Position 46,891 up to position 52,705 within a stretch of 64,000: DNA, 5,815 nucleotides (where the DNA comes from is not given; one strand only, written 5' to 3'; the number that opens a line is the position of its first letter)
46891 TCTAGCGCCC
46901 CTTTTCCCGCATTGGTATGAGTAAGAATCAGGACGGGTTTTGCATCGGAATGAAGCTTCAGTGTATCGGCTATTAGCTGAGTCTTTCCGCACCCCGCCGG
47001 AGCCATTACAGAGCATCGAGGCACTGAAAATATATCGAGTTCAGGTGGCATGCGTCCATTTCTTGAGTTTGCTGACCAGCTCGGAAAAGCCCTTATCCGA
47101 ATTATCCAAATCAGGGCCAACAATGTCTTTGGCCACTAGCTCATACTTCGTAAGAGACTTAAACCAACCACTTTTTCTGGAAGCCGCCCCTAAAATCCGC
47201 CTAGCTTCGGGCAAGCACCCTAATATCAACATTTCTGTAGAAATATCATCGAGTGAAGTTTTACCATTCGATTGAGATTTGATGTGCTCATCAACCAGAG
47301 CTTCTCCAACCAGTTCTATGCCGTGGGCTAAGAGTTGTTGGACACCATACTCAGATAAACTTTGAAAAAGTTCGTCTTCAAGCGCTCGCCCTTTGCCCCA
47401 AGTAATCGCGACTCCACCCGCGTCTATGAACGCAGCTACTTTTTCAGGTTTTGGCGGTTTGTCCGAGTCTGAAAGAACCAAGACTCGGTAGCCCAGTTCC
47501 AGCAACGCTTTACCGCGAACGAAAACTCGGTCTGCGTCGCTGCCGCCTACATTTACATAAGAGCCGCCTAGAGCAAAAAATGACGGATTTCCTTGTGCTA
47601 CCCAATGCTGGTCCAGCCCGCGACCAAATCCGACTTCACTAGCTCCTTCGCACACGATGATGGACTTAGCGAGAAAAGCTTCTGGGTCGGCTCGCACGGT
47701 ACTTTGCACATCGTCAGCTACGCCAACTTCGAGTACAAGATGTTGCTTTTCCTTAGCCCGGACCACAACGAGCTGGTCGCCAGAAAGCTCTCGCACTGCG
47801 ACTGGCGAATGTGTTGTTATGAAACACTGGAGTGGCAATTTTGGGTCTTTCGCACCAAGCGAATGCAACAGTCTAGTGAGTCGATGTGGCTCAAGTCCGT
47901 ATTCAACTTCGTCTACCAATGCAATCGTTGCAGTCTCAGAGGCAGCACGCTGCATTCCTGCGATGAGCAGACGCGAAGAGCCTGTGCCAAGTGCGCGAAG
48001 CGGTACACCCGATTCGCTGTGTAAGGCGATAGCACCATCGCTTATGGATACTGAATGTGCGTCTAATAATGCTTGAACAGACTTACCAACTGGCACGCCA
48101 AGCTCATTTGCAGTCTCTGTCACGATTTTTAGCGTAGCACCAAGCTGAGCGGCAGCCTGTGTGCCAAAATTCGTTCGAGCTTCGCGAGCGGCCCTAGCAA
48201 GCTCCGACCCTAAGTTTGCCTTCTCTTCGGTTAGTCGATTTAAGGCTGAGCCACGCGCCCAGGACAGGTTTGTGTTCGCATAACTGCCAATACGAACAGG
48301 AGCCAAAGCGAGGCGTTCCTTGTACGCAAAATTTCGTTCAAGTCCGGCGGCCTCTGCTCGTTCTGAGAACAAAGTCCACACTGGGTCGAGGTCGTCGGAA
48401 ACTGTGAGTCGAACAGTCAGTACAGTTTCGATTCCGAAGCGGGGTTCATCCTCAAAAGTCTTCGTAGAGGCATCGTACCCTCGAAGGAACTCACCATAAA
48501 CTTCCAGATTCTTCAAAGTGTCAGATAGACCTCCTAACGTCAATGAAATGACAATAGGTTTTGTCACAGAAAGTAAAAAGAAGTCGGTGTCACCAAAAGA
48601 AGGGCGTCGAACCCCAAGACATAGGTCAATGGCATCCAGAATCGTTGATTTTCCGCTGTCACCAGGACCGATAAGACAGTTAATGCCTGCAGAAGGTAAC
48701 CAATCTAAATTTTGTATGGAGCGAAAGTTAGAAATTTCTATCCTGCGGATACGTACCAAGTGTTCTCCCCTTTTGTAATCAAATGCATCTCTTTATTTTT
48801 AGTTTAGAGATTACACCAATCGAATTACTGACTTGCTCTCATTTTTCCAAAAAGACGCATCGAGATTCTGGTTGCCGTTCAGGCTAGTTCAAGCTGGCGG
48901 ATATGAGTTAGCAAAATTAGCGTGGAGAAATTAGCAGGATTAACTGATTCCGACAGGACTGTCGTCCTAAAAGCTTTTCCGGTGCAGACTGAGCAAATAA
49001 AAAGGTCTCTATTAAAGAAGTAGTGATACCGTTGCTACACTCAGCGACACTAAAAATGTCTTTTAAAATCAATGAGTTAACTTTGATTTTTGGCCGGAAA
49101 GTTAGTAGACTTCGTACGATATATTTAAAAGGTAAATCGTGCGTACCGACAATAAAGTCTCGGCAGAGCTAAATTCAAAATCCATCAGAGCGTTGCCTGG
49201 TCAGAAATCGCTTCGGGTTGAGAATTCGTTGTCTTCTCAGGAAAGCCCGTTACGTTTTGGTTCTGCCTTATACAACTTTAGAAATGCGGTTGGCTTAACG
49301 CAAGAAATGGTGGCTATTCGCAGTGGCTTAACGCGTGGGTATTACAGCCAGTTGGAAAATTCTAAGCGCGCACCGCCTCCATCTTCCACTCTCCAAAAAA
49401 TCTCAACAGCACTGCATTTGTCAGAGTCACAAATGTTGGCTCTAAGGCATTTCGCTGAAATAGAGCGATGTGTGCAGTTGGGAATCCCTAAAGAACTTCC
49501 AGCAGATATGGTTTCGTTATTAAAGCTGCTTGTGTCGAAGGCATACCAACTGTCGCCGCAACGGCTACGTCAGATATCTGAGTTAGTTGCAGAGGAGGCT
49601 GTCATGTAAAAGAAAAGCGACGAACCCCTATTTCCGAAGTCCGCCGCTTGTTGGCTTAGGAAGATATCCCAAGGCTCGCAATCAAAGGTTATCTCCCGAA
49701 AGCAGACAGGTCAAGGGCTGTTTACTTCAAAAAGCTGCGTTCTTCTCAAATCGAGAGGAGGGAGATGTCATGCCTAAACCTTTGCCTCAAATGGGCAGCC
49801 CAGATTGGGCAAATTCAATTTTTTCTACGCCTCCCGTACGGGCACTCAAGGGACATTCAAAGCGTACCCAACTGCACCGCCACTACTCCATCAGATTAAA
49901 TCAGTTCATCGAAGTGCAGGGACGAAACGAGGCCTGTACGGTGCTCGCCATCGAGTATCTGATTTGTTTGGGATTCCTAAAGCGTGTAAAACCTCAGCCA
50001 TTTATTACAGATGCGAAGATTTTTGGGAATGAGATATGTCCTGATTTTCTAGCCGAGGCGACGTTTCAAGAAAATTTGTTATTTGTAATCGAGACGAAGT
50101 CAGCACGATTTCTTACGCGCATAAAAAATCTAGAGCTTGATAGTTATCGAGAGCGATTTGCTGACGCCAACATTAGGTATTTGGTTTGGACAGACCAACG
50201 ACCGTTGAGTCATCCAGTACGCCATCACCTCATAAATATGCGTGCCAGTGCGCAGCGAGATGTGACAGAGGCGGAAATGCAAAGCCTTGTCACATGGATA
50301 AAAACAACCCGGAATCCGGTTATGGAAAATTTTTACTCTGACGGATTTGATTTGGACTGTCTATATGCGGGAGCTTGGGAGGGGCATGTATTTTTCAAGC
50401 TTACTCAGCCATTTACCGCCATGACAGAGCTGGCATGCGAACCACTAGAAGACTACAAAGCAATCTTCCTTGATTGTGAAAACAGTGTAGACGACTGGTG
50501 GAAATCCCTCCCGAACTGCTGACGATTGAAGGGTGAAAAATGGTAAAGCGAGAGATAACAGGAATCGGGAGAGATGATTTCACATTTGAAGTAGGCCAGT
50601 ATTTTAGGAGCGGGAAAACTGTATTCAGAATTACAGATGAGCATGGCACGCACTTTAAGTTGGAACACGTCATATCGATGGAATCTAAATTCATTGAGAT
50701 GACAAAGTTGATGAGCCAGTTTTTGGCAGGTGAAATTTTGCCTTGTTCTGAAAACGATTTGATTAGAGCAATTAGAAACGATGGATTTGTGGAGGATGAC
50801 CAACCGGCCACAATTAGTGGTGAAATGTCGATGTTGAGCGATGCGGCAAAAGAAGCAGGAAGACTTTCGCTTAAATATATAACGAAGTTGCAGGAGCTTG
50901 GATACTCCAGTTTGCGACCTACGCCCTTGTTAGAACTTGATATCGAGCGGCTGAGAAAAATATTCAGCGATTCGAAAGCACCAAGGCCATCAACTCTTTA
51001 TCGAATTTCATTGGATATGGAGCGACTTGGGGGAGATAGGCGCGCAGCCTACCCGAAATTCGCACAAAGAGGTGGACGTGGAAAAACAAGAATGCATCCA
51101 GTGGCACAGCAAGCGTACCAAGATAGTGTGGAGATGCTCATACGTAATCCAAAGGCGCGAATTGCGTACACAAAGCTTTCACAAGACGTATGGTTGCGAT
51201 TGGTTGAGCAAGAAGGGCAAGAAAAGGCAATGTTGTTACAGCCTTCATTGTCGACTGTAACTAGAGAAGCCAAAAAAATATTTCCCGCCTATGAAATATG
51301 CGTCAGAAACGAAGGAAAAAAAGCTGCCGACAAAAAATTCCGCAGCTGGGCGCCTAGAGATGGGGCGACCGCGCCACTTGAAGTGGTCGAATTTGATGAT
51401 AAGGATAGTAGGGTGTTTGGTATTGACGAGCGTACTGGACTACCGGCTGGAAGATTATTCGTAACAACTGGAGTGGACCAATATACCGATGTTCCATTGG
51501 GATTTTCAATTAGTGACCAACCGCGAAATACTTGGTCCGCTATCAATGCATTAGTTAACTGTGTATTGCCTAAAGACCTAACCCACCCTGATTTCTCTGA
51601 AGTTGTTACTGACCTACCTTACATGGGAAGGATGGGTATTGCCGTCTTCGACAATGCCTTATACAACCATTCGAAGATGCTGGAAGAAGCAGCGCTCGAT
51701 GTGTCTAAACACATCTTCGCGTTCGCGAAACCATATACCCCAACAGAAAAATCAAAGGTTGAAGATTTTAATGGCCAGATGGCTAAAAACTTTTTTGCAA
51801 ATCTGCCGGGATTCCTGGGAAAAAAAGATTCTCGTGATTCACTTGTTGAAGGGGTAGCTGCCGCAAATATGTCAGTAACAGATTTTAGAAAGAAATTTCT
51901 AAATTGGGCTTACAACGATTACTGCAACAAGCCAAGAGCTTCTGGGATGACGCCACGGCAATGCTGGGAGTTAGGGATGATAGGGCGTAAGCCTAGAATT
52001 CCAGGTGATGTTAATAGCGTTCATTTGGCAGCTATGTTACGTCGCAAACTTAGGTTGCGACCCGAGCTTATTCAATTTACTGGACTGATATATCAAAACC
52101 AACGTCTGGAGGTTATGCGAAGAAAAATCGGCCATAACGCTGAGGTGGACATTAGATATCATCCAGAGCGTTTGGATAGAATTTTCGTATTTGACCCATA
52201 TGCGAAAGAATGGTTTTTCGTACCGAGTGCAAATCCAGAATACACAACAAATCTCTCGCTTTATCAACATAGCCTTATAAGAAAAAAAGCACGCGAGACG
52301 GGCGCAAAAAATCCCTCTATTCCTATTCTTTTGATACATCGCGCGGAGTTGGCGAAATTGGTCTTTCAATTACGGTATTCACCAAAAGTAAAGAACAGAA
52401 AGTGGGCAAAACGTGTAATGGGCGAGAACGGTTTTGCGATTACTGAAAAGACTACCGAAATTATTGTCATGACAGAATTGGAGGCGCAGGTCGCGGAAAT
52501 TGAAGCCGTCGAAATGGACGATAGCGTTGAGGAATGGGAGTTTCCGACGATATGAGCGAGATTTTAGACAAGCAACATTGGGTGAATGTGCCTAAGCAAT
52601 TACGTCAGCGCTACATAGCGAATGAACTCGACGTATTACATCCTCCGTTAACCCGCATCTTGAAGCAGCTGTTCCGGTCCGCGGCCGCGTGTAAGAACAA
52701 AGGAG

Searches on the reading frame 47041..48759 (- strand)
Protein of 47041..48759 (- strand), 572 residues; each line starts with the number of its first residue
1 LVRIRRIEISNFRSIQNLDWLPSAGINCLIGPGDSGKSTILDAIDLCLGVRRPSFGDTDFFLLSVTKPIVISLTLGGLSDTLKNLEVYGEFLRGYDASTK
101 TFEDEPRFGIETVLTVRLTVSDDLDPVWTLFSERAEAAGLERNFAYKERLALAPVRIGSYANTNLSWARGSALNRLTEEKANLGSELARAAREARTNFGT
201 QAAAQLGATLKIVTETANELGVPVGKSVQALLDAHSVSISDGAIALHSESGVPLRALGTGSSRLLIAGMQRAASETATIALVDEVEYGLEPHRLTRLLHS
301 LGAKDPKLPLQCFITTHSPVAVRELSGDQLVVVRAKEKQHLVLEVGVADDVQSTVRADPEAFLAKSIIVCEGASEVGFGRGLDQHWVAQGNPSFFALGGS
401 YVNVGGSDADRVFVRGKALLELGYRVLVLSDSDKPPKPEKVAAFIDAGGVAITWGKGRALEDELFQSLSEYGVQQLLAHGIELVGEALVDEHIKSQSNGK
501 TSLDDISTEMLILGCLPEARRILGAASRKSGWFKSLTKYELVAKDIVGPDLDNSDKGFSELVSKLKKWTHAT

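Call 3: search_protein_families(library=pfam, proteins=[window:47041-48759:-], max_evalue=0.01)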
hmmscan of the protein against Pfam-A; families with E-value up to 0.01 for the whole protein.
window:47041-48759:- (572 aa): 7 families
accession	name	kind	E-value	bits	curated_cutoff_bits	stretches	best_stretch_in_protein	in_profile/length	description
PF13304.12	AAA_21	-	9.6e-21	75.6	27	1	26-322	1-303/304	AAA domain, putative AbiEii toxin, Type IV TA system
PF13175.12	AAA_15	-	1.3e-14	55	32.1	2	4-51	3-50/374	AAA ATPase domain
PF02463.25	SMC_N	-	1.5e-11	44.6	40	1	4-51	2-51/220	RecF/RecN/SMC N terminal domain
PF13476.12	AAA_23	-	2.1e-10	42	27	1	6-59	1-54/201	AAA domain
PF13555.12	AAA_29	-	2.3e-05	24.5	27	1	5-46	2-44/61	P-loop containing region of AAA domain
PF11398.14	DUF2813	-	0.0053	16.6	21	0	4-61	3-61/372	Protein of unknown function (DUF2813)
PF20469.4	OLD-like_TOPRIM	-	0.0055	17.7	23.2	0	362-433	1-67/67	Overcoming lysogenization defect protein-like, TOPRIM domain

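Call 4: search_protein_families(library=padloc, proteins=[window:47041-48759:-], max_evalue=0.01)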
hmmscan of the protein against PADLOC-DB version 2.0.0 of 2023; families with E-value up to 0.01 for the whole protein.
window:47041-48759:- (572 aa): 117 families (the best 25 are shown)
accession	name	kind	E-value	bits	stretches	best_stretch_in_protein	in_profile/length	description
PDLC04168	GajA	-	6.4e-235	779.2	1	1-570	1-568/570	-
PDLC04169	GajA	-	1.4e-122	408.2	1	145-569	4-431/434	-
PDLC04170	GajA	-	5.5e-43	145.4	1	3-434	2-436/565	-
PDLC00086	GajA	-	1.4e-20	71.7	2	248-440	273-471/600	AAA ATPase domain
PDLC02980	AriA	-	1e-18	66.4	1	26-321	1-302/304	-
PDLC00099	GajA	-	6.7e-18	63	1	4-440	3-467/626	AAA ATPase domain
PDLC00102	GajA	-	2.5e-16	57.3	2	3-49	2-48/532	AAA ATPase domain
PDLC02979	AriA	-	3e-15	54.9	2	4-52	3-51/373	-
PDLC02336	AbiLi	-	3e-15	54.6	2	250-323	222-294/340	AbiLi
PDLC00098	GajA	-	4.6e-15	53.3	2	4-50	3-49/534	AAA ATPase domain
PDLC00278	PtuA1|PtuA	-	5.8e-15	53.5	2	270-339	281-348/436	AAA ATPase domain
PDLC02358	Old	-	6.7e-15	52.9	2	1-84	1-80/578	Old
PDLC00080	GajA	-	2.8e-14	50.8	1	5-339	4-354/622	AAA ATPase domain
PDLC00067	GajA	-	3.1e-14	50.4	2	2-76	3-79/604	AAA ATPase domain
PDLC00096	GajA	-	4.2e-14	50.2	2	4-47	3-47/630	AAA ATPase domain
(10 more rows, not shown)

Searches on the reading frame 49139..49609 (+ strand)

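Call 3: search_protein_families(library=pfam, proteins=[window:49139-49609:+], max_evalue=0.01)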
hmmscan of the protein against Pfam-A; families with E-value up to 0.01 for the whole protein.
window:49139-49609:+ (156 aa): 3 families
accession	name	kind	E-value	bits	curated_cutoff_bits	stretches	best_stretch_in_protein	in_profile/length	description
PF01381.28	HTH_3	-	1.7e-10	41.2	23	1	45-96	2-52/55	Helix-turn-helix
PF13560.12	HTH_31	-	6.2e-09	36.5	27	1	40-100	2-62/64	Helix-turn-helix domain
PF12844.13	HTH_19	-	2e-06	28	30.2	1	41-98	1-57/64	Helix-turn-helix domain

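Call 51: search_protein_families(library=padloc, proteins=[window:49139-49609:+], max_evalue=0.001)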
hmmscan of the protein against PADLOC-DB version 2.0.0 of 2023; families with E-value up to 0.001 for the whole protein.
window:49139-49609:+ (156 aa): 4 families
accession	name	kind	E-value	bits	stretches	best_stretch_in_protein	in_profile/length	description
PDLC02926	HTH_VI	-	3.6e-09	34.8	1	40-102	2-63/92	-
PDLC03665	Control_protein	-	7.8e-09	33.7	1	38-101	7-70/77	control protein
PDLC03664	Control_protein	-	1.8e-06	26.3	1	39-94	13-67/74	control protein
PDLC04142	capH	-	8.1e-05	21.6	1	39-98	6-60/103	capH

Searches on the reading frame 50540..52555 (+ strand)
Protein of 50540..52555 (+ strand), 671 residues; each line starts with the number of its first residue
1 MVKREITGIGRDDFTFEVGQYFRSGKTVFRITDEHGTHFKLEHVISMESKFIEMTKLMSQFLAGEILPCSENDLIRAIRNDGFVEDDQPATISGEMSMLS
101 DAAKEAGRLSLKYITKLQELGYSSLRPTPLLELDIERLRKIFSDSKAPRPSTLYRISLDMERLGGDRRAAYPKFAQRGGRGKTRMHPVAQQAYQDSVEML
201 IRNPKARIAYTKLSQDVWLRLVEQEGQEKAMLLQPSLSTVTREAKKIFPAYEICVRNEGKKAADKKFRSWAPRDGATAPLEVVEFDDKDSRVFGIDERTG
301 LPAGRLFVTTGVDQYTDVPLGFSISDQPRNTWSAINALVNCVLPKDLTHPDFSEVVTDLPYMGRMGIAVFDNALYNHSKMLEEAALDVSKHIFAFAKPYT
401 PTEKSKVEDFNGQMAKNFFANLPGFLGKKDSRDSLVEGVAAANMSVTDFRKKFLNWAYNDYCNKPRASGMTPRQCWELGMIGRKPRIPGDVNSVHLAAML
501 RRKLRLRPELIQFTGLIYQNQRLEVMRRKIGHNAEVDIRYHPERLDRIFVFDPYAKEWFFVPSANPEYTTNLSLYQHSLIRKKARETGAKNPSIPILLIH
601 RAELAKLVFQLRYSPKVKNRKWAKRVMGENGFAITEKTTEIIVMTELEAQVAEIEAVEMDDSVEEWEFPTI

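Call 38: search_protein_families(library=pfam, proteins=[window:50540-52555:+], max_evalue=0.01)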
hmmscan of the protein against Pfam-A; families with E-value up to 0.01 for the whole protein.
window:50540-52555:+ (671 aa): 1 family
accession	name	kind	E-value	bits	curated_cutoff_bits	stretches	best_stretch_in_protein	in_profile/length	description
PF09299.17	Mu-transpos_C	-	1.7e-05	25.1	21.7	1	506-552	12-53/61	Mu transposase, C-terminal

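Call 104: search_protein_families(library=ncbifam, proteins=[window:50540-52555:+], max_evalue=0.01)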
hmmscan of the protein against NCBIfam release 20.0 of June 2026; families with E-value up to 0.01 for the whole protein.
window:50540-52555:+ (671 aa): 0 families
